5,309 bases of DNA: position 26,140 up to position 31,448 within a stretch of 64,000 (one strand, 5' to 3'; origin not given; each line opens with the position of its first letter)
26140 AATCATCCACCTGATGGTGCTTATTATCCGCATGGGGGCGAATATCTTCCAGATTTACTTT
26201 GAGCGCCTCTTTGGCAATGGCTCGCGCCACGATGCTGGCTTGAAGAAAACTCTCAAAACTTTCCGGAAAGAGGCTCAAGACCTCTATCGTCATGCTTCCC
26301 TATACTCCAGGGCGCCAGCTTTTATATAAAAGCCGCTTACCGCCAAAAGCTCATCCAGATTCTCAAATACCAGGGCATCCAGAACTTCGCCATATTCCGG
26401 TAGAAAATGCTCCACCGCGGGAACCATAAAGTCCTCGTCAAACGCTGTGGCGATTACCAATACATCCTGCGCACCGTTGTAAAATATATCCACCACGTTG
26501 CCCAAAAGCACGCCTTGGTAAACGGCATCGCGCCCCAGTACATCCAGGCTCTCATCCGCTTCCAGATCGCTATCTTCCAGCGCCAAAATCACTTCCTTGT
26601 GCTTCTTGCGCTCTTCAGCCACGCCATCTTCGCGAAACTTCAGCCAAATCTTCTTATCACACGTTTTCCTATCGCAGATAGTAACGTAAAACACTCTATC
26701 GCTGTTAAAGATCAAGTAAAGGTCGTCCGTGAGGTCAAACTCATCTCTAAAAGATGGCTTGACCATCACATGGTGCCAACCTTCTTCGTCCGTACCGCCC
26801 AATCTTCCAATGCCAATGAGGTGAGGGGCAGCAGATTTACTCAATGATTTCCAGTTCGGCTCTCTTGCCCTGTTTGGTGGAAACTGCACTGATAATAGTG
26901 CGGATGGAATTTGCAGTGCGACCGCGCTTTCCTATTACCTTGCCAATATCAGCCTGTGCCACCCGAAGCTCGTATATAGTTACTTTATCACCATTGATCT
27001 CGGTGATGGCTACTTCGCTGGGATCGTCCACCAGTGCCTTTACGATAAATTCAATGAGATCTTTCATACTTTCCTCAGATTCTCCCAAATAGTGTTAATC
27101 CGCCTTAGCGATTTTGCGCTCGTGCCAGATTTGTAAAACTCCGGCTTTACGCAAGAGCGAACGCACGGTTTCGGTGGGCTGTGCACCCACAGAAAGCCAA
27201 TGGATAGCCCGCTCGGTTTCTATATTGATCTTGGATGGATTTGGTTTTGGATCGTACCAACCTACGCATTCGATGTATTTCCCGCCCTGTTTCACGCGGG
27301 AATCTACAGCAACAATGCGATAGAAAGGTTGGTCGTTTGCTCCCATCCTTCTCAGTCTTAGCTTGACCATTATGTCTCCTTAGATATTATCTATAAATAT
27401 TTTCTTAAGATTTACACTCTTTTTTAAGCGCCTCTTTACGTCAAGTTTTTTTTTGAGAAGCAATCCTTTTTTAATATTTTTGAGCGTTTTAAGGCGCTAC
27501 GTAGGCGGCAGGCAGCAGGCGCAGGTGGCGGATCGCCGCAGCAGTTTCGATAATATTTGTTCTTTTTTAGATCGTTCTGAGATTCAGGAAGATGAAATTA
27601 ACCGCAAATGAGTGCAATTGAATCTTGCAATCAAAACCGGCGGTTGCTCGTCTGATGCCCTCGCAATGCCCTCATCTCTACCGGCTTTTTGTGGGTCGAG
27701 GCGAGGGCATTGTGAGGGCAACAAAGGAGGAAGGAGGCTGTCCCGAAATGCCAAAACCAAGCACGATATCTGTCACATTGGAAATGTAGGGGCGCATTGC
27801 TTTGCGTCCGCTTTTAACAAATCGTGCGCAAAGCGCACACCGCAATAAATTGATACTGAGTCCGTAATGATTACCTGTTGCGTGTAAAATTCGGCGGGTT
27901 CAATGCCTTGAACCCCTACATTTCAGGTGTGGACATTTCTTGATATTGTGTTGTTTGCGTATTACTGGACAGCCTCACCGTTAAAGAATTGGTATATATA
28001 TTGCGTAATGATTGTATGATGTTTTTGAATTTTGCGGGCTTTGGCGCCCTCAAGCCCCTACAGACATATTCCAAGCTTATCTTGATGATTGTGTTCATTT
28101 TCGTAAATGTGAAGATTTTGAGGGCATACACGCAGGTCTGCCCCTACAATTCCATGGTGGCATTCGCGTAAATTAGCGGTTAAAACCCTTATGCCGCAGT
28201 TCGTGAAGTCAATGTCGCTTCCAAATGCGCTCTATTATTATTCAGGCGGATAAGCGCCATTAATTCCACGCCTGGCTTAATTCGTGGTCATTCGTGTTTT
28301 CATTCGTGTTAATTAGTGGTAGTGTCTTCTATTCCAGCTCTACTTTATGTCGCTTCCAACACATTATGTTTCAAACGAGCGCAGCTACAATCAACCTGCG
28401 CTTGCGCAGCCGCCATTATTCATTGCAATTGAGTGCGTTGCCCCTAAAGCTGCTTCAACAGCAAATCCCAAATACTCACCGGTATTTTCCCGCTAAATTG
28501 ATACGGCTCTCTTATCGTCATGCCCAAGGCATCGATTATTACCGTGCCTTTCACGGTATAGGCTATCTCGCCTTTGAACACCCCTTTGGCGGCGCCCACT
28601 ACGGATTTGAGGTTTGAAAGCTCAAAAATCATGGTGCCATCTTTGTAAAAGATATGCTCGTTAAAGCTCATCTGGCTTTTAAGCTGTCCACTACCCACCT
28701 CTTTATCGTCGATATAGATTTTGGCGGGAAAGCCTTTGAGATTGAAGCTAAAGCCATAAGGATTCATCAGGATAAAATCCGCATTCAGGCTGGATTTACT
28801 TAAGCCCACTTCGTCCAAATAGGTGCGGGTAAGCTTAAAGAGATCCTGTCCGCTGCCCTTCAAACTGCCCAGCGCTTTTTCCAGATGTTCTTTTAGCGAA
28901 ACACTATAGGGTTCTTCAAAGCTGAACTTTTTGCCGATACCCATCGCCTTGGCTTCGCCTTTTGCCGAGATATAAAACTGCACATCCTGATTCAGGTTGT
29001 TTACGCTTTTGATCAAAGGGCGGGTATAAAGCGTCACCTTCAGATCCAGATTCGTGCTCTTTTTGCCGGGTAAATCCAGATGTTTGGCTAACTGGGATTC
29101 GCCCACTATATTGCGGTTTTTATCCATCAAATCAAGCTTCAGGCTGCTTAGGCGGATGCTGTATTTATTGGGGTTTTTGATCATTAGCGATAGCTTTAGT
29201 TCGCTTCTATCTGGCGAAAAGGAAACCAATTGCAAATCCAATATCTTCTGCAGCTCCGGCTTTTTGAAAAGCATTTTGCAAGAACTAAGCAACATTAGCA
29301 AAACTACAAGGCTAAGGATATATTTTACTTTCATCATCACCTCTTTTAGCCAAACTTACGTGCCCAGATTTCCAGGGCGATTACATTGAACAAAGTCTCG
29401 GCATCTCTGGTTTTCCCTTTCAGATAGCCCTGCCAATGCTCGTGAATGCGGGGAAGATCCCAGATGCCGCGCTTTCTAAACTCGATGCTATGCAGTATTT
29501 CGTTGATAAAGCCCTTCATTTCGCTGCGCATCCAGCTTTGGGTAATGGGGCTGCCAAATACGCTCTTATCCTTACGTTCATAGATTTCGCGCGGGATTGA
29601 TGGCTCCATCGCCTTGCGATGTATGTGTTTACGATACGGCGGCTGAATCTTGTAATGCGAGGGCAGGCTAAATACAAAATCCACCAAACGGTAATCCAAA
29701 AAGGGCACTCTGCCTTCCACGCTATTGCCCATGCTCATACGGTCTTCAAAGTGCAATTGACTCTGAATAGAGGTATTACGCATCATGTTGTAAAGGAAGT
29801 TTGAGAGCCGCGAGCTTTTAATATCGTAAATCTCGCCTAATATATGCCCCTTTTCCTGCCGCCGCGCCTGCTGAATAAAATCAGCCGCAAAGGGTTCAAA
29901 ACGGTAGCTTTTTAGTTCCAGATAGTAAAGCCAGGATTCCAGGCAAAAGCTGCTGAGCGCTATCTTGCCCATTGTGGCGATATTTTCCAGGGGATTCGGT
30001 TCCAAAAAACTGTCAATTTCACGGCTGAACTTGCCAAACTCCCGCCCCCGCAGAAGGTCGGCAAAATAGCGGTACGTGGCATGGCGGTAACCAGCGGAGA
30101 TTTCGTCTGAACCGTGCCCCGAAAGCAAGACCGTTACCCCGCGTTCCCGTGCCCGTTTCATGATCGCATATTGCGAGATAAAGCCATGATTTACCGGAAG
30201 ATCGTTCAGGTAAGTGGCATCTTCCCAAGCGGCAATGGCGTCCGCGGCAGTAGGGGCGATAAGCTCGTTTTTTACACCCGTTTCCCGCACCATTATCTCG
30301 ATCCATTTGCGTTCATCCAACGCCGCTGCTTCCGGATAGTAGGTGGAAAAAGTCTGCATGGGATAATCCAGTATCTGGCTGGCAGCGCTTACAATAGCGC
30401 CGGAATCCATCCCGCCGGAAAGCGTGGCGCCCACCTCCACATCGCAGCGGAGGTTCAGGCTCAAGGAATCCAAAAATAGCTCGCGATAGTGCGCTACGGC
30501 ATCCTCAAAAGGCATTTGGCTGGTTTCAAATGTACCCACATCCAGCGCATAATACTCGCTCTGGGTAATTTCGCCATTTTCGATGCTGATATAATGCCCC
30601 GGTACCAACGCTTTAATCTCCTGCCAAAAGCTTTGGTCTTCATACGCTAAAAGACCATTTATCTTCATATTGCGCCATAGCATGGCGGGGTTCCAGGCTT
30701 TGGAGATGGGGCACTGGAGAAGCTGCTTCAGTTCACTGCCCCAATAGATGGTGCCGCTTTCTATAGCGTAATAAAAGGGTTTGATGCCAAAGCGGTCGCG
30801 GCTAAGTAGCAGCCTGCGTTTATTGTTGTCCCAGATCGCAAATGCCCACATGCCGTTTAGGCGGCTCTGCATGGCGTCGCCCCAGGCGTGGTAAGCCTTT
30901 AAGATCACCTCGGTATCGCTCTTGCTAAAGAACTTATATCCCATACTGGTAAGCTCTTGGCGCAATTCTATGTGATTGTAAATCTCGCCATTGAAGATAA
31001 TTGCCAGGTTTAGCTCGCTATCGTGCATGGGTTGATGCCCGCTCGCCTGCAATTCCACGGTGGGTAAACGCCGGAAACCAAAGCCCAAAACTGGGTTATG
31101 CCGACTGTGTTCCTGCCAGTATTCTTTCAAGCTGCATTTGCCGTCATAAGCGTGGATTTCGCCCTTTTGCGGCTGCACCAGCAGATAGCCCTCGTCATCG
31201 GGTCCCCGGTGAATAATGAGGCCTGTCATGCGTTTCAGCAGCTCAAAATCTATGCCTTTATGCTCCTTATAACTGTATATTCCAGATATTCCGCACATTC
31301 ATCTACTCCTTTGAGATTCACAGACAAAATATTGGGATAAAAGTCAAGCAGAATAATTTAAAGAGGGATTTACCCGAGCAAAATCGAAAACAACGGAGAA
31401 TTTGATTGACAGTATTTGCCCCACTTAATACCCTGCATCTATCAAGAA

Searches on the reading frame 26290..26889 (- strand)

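Call 73: search_protein_families(library=pfam, proteins=[window:26290-26889:-], max_evalue=0.00001)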
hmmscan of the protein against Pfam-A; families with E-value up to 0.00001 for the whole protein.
window:26290-26889:- (199 aa): 1 family
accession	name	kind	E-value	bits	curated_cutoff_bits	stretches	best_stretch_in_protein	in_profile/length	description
PF24986.1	PRC_RimM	-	3.1e-08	33.6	27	1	125-165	13-53/69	RimM PRC barrel domain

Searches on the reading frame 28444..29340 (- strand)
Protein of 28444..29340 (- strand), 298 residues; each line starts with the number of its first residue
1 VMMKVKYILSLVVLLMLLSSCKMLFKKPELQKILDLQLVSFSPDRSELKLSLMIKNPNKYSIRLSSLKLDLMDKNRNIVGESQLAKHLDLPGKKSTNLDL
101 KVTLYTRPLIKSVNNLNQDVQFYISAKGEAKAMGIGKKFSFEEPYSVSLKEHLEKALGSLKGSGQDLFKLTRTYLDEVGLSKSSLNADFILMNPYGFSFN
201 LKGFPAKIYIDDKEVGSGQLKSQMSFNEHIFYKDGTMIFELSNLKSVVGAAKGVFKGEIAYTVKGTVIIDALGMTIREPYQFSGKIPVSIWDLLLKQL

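Call 9: search_protein_families(library=pfam, proteins=[window:28444-29340:-])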
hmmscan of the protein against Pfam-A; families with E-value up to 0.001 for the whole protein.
window:28444-29340:- (298 aa): 1 family
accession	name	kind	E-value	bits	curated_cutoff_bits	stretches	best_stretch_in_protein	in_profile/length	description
PF03168.19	LEA_2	-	6.5e-13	49.4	25.4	1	53-139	3-88/98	Late embryogenesis abundant protein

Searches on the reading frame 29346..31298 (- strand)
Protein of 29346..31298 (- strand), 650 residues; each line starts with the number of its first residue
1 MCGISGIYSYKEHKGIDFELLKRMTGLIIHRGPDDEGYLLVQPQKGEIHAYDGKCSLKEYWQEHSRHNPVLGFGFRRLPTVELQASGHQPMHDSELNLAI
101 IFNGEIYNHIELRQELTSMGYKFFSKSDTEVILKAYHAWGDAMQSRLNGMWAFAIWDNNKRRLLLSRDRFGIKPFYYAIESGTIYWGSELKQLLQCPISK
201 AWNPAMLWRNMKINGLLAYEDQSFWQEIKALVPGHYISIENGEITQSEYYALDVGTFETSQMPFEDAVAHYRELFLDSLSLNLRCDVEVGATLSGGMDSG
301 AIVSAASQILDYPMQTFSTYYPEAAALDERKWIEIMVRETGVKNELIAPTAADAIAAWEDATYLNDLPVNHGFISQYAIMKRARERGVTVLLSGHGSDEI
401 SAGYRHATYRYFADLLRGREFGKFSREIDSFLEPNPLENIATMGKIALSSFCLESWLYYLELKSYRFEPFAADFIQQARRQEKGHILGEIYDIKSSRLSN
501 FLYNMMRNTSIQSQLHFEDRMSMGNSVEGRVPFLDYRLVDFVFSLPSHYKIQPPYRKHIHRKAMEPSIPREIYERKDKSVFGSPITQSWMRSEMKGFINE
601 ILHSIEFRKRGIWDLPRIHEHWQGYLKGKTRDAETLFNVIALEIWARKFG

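Call 9: search_protein_families(library=pfam, proteins=[window:29346-31298:-])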
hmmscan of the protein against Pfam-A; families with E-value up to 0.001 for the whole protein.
window:29346-31298:- (650 aa): 4 families
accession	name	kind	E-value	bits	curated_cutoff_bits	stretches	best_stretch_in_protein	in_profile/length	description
PF00733.27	Asn_synthase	-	1.8e-68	232.2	21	1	271-647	2-354/354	Asparagine synthase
PF13537.11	GATase_7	-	3.9e-44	150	25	1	77-195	3-123/123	Glutamine amidotransferase domain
PF13522.11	GATase_6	-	2.1e-38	131.7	27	1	61-189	7-130/130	Glutamine amidotransferase domain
PF12481.13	DUF3700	-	0.00058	19.8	27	1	99-220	78-203/228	Aluminium induced protein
